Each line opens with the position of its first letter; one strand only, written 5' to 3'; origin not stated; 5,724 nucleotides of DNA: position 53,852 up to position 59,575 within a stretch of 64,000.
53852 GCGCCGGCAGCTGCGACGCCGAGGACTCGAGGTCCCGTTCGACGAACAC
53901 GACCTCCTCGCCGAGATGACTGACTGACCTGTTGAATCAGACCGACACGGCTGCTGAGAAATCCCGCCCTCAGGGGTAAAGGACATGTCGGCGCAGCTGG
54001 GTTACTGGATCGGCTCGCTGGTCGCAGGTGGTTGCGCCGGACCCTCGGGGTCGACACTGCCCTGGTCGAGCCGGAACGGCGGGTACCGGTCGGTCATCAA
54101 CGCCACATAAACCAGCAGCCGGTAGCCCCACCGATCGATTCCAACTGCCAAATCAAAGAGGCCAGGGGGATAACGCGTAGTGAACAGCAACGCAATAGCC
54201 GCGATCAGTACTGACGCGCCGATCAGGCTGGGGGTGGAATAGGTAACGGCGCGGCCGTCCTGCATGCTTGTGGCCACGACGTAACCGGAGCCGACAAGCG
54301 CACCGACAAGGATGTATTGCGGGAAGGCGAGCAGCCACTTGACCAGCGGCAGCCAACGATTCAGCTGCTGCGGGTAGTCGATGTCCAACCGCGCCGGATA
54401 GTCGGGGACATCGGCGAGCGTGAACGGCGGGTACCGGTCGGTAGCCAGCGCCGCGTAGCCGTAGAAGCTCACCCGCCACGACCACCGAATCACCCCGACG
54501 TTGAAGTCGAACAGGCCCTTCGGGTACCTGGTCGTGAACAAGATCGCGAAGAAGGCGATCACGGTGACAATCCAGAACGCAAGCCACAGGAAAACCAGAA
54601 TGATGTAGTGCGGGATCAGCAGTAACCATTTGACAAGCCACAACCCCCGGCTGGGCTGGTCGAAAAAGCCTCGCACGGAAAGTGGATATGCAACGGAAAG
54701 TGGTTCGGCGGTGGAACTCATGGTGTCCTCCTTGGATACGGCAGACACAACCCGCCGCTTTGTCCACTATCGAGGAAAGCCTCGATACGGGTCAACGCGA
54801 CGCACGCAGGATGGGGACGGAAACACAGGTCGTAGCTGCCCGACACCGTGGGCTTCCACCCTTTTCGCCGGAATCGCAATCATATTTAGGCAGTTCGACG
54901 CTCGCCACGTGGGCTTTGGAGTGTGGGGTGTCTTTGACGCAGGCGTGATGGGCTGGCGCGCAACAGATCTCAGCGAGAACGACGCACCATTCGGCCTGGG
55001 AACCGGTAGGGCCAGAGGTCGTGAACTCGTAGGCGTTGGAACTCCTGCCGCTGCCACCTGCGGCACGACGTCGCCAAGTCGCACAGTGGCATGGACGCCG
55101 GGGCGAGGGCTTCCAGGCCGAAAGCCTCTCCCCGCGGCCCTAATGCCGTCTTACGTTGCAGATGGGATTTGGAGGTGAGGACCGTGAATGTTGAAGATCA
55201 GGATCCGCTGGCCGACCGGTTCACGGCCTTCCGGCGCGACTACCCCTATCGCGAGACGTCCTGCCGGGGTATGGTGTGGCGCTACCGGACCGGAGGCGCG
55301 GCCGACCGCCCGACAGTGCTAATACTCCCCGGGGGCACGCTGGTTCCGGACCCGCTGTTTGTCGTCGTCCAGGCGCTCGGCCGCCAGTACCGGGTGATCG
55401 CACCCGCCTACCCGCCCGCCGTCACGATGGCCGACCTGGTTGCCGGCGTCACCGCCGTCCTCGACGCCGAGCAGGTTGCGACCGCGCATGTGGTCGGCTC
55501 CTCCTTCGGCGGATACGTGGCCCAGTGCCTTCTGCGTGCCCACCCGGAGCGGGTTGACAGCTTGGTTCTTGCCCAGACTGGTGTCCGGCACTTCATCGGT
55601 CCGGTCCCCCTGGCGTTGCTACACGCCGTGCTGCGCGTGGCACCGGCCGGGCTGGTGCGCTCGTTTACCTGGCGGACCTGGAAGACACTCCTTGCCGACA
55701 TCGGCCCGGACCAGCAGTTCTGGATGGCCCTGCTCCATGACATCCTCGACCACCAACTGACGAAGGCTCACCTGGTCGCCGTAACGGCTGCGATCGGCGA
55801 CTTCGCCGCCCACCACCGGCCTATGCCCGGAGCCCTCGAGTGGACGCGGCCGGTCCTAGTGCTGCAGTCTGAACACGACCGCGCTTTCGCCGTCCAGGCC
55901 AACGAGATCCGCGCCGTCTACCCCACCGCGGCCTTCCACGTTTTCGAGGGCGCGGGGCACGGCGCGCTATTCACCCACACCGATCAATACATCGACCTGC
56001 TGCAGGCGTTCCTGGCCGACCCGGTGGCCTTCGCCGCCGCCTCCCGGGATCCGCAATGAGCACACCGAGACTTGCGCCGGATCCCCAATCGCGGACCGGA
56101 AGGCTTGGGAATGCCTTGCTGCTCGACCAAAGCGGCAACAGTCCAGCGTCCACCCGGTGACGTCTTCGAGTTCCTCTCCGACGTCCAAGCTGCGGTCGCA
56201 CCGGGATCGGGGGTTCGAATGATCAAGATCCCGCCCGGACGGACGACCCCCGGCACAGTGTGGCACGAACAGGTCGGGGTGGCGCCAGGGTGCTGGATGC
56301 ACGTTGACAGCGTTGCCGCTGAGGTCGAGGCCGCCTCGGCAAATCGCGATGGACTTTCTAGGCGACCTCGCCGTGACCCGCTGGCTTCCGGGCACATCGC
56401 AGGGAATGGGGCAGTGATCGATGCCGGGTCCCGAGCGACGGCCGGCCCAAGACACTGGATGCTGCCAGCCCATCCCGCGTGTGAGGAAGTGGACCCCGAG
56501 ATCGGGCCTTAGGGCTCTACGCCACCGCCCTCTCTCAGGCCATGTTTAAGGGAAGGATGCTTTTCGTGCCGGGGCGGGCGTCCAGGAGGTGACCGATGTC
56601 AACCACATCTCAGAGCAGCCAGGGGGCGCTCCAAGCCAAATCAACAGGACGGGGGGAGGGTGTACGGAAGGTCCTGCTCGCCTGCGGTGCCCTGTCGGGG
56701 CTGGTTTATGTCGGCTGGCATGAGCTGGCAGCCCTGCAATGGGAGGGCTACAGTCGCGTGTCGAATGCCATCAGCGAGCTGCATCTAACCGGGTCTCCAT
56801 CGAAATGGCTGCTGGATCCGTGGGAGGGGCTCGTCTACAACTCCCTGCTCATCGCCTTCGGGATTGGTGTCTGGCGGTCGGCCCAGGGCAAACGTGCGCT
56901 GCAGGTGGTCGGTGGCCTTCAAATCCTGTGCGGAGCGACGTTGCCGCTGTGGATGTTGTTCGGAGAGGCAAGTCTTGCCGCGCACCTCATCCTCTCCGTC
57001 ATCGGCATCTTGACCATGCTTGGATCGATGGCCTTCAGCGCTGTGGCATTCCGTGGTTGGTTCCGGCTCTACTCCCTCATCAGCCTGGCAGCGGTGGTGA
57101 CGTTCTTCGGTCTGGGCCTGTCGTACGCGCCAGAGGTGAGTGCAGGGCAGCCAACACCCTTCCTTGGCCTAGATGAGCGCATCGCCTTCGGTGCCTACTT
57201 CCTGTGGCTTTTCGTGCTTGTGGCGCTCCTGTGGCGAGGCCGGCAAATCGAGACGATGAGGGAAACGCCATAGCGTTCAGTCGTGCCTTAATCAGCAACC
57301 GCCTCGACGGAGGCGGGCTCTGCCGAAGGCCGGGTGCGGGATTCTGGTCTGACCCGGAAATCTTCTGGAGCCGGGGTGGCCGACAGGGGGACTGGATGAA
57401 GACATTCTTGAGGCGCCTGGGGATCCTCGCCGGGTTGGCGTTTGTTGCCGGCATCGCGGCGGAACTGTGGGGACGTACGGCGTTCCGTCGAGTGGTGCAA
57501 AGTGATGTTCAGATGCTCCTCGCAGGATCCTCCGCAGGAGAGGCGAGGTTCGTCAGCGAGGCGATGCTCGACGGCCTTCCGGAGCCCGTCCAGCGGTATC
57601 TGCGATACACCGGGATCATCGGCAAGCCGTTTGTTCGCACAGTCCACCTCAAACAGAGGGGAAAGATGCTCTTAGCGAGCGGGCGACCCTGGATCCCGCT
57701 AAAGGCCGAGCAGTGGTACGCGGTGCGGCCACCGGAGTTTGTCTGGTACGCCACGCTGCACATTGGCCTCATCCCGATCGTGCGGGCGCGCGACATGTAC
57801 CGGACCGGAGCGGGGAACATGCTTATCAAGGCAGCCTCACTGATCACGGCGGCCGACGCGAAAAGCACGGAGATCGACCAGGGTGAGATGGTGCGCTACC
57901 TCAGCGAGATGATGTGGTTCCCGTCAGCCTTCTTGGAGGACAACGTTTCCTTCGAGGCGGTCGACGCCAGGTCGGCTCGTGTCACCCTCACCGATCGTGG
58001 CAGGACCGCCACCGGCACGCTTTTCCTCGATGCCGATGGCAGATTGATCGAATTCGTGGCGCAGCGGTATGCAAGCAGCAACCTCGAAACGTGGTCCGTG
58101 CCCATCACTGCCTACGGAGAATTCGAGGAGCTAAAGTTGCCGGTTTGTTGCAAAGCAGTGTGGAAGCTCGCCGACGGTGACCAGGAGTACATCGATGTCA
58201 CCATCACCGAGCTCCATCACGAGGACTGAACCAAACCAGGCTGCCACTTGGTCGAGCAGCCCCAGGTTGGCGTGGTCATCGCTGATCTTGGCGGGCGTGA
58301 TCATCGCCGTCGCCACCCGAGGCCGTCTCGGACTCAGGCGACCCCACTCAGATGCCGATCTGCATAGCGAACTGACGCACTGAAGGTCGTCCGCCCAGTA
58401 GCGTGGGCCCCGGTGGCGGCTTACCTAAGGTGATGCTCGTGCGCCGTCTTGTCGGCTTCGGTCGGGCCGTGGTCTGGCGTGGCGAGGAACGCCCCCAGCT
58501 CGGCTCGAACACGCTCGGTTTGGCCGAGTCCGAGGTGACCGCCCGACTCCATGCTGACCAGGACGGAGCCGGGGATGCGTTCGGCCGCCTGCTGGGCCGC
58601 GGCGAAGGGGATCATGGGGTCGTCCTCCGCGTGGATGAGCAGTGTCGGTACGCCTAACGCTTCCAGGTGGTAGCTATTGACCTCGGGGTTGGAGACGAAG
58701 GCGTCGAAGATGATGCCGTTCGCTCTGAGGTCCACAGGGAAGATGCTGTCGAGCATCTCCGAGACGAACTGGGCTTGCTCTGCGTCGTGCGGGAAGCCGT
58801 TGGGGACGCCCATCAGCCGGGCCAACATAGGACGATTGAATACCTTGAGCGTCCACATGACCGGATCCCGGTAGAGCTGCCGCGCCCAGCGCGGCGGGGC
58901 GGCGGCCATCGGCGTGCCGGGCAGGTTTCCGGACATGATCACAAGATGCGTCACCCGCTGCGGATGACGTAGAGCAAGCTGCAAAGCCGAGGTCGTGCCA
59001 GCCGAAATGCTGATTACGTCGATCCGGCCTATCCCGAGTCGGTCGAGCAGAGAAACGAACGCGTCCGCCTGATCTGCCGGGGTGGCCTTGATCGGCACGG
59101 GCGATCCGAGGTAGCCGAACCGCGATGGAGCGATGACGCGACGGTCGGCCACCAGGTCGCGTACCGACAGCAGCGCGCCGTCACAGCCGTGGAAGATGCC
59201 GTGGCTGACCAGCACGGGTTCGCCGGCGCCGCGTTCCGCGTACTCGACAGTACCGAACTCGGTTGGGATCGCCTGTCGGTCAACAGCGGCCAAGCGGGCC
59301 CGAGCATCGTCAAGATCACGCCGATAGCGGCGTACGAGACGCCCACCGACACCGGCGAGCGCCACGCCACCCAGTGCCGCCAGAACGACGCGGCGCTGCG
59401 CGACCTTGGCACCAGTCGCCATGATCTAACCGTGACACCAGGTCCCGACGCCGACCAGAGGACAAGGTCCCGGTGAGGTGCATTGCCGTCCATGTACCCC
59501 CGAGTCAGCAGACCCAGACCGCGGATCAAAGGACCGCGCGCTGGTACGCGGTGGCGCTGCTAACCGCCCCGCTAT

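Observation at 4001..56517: Recurring 14-bp palindromic box (GGGWC-N4-GWCCC) before ten or more genes: a DosR/DevR-type dormancy regulon, with no regulator in the window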

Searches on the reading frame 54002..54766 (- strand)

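Call 10: search_protein_families(library=pfam, proteins=[window:54002-54766:-])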
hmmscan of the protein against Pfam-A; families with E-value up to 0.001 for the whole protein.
window:54002-54766:- (254 aa): 1 family
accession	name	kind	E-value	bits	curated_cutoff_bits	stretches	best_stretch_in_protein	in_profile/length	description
PF14333.11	DUF4389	-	1.7e-18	66.7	25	2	44-115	5-74/76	Domain of unknown function (DUF4389)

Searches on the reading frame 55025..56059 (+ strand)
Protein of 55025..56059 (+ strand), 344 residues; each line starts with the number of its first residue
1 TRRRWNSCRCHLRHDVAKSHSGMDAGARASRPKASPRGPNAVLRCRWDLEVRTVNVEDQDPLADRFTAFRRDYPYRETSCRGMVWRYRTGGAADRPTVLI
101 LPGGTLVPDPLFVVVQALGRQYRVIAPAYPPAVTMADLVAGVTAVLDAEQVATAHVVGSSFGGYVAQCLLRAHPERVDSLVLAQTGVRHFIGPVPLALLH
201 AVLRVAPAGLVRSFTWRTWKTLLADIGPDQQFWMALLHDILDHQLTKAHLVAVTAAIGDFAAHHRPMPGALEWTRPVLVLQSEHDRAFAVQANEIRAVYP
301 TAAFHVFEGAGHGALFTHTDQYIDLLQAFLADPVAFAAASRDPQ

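Call 13: search_protein_families(library=pfam, proteins=[window:55025-56059:+])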
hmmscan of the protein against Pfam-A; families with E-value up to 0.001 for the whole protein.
window:55025-56059:+ (344 aa): 4 families
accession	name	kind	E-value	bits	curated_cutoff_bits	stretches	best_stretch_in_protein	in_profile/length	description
PF00561.26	Abhydrolase_1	-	6.5e-12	46.1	25.8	1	131-318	48-244/245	alpha/beta hydrolase fold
PF12697.13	Abhydrolase_6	-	5.2e-09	37.5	26.3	1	98-324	1-216/217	Alpha/beta hydrolase family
PF12146.15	Hydrolase_4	-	9.6e-07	28.8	27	1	135-315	59-235/239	Serine aminopeptidase, S33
PF00326.27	Peptidase_S9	-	0.00026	21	22.6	0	128-177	38-89/213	Prolyl oligopeptidase family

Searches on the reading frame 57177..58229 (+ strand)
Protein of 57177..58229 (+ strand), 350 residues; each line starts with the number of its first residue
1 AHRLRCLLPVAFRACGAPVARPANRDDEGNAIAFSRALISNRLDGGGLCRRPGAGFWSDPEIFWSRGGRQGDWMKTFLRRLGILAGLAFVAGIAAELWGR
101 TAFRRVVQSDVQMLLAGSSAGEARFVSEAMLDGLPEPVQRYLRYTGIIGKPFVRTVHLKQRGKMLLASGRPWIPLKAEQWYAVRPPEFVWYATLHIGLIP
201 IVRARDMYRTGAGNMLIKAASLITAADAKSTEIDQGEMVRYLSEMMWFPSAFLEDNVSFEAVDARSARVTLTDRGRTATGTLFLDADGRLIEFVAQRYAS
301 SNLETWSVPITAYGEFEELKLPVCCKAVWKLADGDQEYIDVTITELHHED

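Call 13: search_protein_families(library=pfam, proteins=[window:57177-58229:+])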
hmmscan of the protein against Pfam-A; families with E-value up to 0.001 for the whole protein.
window:57177-58229:+ (350 aa): 2 families
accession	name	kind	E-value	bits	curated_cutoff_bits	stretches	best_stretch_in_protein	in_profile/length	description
PF20181.5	DUF6544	-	1.8e-71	240.4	25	1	126-340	3-220/221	Family of unknown function (DUF6544)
PF21900.3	DUF6920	-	7.9e-60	202.6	27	1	133-346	2-220/222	Family of unknown function (DUF6920)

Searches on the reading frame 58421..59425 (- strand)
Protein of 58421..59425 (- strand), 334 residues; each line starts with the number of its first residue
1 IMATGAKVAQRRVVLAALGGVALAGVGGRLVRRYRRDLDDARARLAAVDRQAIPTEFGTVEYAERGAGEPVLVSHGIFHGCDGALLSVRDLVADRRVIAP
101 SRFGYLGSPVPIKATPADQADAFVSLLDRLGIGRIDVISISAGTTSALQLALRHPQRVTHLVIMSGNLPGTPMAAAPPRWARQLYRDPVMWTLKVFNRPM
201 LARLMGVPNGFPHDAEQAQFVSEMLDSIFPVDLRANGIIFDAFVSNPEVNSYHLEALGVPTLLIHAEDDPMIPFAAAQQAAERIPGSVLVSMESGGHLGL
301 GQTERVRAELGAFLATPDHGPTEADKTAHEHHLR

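Call 13: search_protein_families(library=pfam, proteins=[window:58421-59425:-])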
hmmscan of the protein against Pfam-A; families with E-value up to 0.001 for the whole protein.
window:58421-59425:- (334 aa): 6 families
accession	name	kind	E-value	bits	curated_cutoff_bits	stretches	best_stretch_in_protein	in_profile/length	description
PF00561.26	Abhydrolase_1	-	9.9e-18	65.1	25.8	1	70-299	2-240/245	alpha/beta hydrolase fold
PF12697.13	Abhydrolase_6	-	5e-15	57.2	26.3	1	72-307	2-215/217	Alpha/beta hydrolase family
PF08386.16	Abhydrolase_4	-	2.3e-07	31.3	21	1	258-318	34-95/103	TAP-like protein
PF12146.15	Hydrolase_4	-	4.2e-06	26.7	27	1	136-286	79-219/239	Serine aminopeptidase, S33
PF06821.19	Ser_hydrolase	-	6.9e-05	23.3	22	1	250-299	107-155/172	Serine hydrolase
PF02230.22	Abhydrolase_2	-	0.00058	20.2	23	0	242-284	138-182/217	Phospholipase/Carboxylesterase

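Call 43: find_encoding_contigs(protein=window:58421-59422:-, flank=10000, max_places=6)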
Protein window:58421-59422:- (333 aa): 5 contigs read that carry it; 5 places shown.
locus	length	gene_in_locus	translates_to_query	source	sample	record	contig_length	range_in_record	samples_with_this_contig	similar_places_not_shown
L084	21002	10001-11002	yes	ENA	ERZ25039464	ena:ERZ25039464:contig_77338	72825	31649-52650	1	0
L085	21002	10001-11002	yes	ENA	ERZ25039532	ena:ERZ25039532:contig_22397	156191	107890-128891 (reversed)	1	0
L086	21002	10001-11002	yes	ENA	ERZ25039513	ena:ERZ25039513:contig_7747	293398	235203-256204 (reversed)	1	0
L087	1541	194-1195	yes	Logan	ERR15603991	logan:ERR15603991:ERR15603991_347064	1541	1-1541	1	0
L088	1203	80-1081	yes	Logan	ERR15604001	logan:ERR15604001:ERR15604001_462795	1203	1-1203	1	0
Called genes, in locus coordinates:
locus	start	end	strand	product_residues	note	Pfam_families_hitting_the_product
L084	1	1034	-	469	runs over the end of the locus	PF01794:Ferric_reduct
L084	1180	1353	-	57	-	-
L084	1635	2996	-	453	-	PF00672:HAMP, PF00512:HisKA, PF02518:HATPase_c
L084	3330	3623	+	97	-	-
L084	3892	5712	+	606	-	PF09924:LPG_synthase_C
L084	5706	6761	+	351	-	PF00756:Esterase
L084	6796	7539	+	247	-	PF00072:Response_reg, PF00486:Trans_reg_C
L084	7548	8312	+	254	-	PF01569:PAP2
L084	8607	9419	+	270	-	PF04185:Phosphoesterase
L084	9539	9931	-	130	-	-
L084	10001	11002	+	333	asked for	PF00561:Abhydrolase_1, PF12697:Abhydrolase_6, PF12146:Hydrolase_4 (faint), PF08386:Abhydrolase_4 (weak)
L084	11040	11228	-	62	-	-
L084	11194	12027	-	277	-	PF20181:DUF6544, PF21900:DUF6920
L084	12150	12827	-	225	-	PF06197:DUF998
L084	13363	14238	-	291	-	PF00561:Abhydrolase_1, PF12697:Abhydrolase_6, PF12146:Hydrolase_4 (weak)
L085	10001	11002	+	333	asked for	PF00561:Abhydrolase_1, PF12697:Abhydrolase_6, PF12146:Hydrolase_4 (faint), PF08386:Abhydrolase_4 (weak)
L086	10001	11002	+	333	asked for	PF00561:Abhydrolase_1, PF12697:Abhydrolase_6, PF12146:Hydrolase_4 (faint), PF08386:Abhydrolase_4 (weak)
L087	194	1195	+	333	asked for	PF00561:Abhydrolase_1, PF12697:Abhydrolase_6, PF12146:Hydrolase_4 (faint), PF08386:Abhydrolase_4 (weak)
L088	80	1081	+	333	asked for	PF00561:Abhydrolase_1, PF12697:Abhydrolase_6, PF12146:Hydrolase_4 (faint), PF08386:Abhydrolase_4 (weak)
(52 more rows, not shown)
